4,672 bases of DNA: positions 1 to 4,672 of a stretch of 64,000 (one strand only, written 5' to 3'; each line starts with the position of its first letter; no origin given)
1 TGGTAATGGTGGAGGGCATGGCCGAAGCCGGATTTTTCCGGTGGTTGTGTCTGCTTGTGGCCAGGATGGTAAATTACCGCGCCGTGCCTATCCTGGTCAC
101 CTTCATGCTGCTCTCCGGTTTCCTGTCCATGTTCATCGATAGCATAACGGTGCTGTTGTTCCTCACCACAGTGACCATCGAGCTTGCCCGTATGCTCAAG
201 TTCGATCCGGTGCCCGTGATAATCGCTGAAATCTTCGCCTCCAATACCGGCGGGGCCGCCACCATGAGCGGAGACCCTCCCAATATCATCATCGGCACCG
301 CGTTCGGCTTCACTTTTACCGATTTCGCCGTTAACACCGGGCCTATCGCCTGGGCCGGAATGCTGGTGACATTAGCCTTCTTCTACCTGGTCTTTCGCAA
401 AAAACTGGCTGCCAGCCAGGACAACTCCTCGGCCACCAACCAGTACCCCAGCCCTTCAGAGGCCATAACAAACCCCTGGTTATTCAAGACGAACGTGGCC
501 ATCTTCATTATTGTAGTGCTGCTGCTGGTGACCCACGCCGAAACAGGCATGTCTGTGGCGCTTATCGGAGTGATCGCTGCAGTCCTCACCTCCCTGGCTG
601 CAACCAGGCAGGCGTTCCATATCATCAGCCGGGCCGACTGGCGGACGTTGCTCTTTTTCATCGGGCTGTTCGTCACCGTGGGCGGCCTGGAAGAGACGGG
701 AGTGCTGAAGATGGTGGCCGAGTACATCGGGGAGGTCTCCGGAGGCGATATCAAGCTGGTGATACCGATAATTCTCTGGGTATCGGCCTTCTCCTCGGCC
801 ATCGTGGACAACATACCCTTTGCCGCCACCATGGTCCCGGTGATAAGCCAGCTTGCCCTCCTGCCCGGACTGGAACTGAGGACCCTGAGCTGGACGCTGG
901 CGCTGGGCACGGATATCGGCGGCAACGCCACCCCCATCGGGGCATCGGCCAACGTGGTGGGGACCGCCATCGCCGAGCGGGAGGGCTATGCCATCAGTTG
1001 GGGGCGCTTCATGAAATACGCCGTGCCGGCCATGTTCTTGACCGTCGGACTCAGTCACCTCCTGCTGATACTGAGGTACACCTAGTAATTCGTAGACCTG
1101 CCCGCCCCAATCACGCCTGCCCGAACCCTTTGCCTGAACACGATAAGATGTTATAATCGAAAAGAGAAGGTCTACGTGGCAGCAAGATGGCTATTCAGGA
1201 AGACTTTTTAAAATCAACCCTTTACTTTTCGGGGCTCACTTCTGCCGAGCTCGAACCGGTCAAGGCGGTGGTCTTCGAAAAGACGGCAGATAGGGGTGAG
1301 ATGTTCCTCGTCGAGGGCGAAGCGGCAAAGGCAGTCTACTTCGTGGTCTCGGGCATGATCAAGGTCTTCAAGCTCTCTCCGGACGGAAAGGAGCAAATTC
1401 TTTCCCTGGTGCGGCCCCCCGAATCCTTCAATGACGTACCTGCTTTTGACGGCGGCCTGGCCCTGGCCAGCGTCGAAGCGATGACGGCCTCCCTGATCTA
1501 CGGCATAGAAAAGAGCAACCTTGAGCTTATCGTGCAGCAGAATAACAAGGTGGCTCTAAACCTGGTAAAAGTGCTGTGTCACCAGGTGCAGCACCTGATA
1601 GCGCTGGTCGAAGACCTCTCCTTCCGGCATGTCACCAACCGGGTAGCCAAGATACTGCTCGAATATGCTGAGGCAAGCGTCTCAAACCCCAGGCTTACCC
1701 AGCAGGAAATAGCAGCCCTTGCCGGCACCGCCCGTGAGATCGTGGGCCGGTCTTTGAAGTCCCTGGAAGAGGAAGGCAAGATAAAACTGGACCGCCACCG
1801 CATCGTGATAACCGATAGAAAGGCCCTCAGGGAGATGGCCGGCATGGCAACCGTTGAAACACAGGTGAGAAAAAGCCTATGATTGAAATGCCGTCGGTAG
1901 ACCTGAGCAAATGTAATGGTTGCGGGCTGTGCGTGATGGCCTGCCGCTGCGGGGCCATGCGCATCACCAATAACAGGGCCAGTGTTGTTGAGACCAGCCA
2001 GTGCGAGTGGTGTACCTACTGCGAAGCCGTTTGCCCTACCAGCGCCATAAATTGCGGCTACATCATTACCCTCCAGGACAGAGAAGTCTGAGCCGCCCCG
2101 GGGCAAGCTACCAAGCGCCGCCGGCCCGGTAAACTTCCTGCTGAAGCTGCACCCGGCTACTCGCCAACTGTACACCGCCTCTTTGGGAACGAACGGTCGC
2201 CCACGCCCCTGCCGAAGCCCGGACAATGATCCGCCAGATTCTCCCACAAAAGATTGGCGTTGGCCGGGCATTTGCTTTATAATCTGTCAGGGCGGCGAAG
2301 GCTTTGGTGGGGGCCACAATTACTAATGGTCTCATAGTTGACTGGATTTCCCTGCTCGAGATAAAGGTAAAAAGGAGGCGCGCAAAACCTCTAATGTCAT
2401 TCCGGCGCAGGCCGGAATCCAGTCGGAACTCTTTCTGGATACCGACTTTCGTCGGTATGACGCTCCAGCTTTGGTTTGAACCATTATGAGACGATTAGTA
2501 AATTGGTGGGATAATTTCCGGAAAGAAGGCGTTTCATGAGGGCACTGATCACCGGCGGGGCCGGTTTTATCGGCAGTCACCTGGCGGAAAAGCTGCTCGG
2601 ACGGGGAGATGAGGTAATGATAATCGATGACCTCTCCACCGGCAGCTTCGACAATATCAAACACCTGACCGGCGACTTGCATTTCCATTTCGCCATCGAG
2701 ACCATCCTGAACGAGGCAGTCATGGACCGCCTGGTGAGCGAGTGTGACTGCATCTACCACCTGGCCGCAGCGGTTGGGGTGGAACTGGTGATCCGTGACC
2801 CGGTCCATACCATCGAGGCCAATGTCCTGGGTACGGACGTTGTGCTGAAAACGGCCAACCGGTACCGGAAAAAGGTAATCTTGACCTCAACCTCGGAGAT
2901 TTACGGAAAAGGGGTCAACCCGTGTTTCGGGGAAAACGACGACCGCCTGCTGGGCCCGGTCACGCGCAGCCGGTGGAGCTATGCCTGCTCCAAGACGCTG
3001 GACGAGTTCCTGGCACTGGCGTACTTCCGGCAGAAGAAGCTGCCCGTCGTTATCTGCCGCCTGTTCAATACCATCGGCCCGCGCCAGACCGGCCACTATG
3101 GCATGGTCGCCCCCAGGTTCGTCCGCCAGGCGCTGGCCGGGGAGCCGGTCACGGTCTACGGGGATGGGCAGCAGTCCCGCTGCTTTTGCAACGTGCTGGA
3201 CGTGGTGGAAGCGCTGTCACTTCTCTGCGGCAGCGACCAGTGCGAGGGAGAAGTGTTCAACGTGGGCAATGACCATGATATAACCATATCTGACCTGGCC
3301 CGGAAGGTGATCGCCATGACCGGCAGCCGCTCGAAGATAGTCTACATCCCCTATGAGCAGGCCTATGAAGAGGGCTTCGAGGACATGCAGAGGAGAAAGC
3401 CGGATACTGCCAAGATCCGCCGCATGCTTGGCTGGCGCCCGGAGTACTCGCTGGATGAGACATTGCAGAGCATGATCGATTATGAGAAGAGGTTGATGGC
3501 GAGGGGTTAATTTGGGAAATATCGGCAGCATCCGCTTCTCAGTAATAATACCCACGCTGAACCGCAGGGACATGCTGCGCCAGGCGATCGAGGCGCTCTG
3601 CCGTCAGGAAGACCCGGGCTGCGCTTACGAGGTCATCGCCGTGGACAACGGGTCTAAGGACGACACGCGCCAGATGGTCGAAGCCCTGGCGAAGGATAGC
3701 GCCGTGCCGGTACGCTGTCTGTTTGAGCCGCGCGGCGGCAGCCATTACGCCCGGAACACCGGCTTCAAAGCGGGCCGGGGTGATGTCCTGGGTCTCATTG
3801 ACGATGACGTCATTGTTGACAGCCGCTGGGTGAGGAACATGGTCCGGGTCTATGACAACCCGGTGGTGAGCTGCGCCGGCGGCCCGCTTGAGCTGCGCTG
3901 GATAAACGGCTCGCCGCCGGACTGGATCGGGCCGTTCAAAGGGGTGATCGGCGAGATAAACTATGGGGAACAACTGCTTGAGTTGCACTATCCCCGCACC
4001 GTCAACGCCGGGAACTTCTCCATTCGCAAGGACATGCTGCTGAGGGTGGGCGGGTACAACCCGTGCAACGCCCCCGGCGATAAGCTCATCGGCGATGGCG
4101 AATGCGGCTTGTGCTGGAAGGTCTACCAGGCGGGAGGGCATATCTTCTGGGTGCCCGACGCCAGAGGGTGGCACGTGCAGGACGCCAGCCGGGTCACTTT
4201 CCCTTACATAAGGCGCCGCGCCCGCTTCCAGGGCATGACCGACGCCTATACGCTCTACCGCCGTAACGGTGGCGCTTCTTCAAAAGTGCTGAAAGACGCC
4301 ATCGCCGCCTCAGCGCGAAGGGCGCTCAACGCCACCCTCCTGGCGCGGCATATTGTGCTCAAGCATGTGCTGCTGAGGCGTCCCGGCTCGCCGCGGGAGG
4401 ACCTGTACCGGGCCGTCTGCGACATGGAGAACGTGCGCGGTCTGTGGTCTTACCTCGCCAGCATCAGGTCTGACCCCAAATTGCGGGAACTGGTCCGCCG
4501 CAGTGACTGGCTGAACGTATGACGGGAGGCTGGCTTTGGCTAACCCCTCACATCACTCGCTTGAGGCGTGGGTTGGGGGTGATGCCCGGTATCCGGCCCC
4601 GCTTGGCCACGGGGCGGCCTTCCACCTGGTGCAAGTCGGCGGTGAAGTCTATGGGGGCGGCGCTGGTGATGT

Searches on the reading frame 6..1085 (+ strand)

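Call 72: search_protein_families(library=pfam, proteins=[window:6-1085:+], max_evalue=0.0001)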
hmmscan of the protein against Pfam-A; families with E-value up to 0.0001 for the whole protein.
window:6-1085:+ (359 aa): 3 families
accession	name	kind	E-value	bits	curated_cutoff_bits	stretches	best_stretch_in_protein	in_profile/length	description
PF03600.22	CitMHS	-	3.7e-65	220.7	31.9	1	1-301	51-336/336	Citrate transporter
PF02040.21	ArsB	-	3.5e-19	69.9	22.2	1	7-340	70-405/423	Arsenical pump membrane protein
PF06450.18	NhaB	-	5.4e-05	22.7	27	1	80-344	214-486/515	Bacterial Na+/H+ antiporter B (NhaB)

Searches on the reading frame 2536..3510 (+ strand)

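Call 72: search_protein_families(library=pfam, proteins=[window:2536-3510:+], max_evalue=0.0001)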
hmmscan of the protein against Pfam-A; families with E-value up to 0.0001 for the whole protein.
window:2536-3510:+ (324 aa): 6 families
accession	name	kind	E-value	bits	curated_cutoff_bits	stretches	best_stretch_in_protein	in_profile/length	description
PF16363.11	GDP_Man_Dehyd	-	1.5e-57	196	27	1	4-313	1-332/332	GDP-mannose 4,6 dehydratase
PF01370.27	Epimerase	-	3.5e-52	177.6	20.9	1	3-244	1-240/240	NAD dependent epimerase/dehydratase family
PF02719.21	Polysacc_synt_2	-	2.2e-19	70.2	20.2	2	4-120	2-129/293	Polysaccharide biosynthesis protein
PF07993.18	NAD_binding_4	-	9.4e-16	58.2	20.1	1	58-188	77-216/258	Male sterility protein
PF01073.25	3Beta_HSD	-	2.2e-10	40.5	22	1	4-125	1-122/280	3-beta hydroxysteroid dehydrogenase/isomerase family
PF04321.23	RmlD_sub_bind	-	1.8e-07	31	27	1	1-270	1-239/287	RmlD substrate binding domain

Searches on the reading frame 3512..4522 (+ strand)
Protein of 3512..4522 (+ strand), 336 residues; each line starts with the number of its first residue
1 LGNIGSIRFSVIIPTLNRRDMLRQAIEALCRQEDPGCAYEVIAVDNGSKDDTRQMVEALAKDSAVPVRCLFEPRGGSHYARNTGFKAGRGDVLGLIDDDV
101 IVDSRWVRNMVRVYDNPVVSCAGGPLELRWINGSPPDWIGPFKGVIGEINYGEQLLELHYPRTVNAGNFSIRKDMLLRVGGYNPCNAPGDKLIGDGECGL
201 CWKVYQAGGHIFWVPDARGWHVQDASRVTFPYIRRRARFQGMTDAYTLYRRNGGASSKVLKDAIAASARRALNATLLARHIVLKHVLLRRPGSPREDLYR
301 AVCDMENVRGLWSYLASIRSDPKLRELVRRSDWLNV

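Call 72: search_protein_families(library=pfam, proteins=[window:3512-4522:+], max_evalue=0.0001)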
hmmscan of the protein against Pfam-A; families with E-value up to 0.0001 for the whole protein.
window:3512-4522:+ (336 aa): 2 families
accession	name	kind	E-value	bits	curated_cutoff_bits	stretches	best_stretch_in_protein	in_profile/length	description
PF00535.33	Glycos_transf_2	-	2.7e-27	96.2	23.3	1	10-122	1-111/168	Glycosyl transferase family 2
PF13641.12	Glyco_tranf_2_3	-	1.2e-14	55.3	27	1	9-238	3-226/230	Glycosyltransferase like family 2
